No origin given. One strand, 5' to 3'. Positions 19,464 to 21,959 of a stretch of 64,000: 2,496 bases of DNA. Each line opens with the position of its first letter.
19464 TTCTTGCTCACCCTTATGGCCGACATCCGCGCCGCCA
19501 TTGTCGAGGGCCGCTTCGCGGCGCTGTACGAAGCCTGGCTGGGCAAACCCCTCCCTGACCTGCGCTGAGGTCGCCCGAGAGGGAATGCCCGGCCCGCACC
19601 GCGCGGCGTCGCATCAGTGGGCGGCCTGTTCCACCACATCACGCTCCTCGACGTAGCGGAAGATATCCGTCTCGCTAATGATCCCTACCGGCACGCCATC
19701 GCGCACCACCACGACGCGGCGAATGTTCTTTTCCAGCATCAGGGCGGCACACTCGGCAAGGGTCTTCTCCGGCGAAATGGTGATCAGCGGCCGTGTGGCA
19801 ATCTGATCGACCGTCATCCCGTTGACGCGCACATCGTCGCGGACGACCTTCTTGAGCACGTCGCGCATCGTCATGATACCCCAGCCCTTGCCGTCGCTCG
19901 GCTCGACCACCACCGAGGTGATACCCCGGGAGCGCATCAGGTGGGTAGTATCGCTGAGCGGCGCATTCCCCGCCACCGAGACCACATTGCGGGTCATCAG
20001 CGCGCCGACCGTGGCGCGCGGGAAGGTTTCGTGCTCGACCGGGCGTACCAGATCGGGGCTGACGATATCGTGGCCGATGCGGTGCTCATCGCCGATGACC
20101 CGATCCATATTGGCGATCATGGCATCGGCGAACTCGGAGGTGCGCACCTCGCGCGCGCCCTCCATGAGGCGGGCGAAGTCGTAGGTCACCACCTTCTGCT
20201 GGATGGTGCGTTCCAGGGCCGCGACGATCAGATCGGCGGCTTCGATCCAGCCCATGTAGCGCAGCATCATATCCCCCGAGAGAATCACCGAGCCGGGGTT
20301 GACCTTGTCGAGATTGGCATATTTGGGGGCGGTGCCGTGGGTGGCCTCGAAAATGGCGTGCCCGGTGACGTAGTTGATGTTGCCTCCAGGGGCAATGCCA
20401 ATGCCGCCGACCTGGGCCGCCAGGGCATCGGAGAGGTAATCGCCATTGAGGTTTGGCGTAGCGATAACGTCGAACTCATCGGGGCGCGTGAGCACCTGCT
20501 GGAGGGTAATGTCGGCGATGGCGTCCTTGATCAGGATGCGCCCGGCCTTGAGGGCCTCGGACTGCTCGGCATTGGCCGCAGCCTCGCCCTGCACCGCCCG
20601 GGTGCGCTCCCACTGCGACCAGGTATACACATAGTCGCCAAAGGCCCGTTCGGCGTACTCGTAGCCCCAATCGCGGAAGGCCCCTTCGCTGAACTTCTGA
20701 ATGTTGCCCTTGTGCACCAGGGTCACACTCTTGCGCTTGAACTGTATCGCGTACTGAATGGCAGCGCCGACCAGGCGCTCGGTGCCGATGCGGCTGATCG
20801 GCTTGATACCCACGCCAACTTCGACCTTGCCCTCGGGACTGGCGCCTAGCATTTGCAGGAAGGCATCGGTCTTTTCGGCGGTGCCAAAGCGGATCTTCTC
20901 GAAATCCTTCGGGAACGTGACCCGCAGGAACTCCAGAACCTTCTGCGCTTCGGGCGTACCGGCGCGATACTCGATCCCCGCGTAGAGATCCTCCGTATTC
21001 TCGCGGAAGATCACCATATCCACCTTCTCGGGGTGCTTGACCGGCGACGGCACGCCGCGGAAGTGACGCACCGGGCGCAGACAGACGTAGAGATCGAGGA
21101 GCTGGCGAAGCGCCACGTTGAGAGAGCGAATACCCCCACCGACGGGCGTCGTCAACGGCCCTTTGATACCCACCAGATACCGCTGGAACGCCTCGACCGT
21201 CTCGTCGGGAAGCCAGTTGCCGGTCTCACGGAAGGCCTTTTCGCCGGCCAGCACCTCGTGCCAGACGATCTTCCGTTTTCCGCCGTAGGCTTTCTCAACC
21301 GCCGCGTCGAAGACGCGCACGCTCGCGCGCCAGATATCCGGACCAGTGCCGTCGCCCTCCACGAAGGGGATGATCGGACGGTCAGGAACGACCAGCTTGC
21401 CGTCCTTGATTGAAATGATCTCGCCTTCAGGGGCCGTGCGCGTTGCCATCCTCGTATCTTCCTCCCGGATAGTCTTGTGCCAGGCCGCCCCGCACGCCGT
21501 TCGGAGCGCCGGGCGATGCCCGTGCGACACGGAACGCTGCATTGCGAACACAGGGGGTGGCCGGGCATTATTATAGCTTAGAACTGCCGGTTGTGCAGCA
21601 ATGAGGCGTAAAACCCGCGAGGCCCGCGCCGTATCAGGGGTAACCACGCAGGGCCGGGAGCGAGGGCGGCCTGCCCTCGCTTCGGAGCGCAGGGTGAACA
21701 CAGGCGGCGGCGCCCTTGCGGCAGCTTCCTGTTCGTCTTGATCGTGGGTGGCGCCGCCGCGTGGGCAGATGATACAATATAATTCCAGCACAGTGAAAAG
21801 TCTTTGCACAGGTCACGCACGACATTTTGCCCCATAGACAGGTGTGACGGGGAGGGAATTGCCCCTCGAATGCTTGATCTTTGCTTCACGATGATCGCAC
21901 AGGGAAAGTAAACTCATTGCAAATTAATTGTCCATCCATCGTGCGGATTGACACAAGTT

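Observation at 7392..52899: A 102-bp TIR element with TNA target-site duplications (six copies, two subfamilies): a candidate unannotated MITE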

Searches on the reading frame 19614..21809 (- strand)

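Call 74: search_protein_families(library=pfam, proteins=[window:19614-21809:-], max_evalue=0.00001)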
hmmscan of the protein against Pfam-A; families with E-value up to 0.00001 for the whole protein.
window:19614-21809:- (731 aa): 2 families
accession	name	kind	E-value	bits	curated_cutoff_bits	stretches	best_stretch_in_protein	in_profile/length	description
PF00180.25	Iso_dh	-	8.1e-93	311.9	27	1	147-563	2-347/348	Isocitrate/isopropylmalate dehydrogenase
PF00571.33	CBS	-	3.1e-24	85.5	24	2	667-721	1-56/57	CBS domain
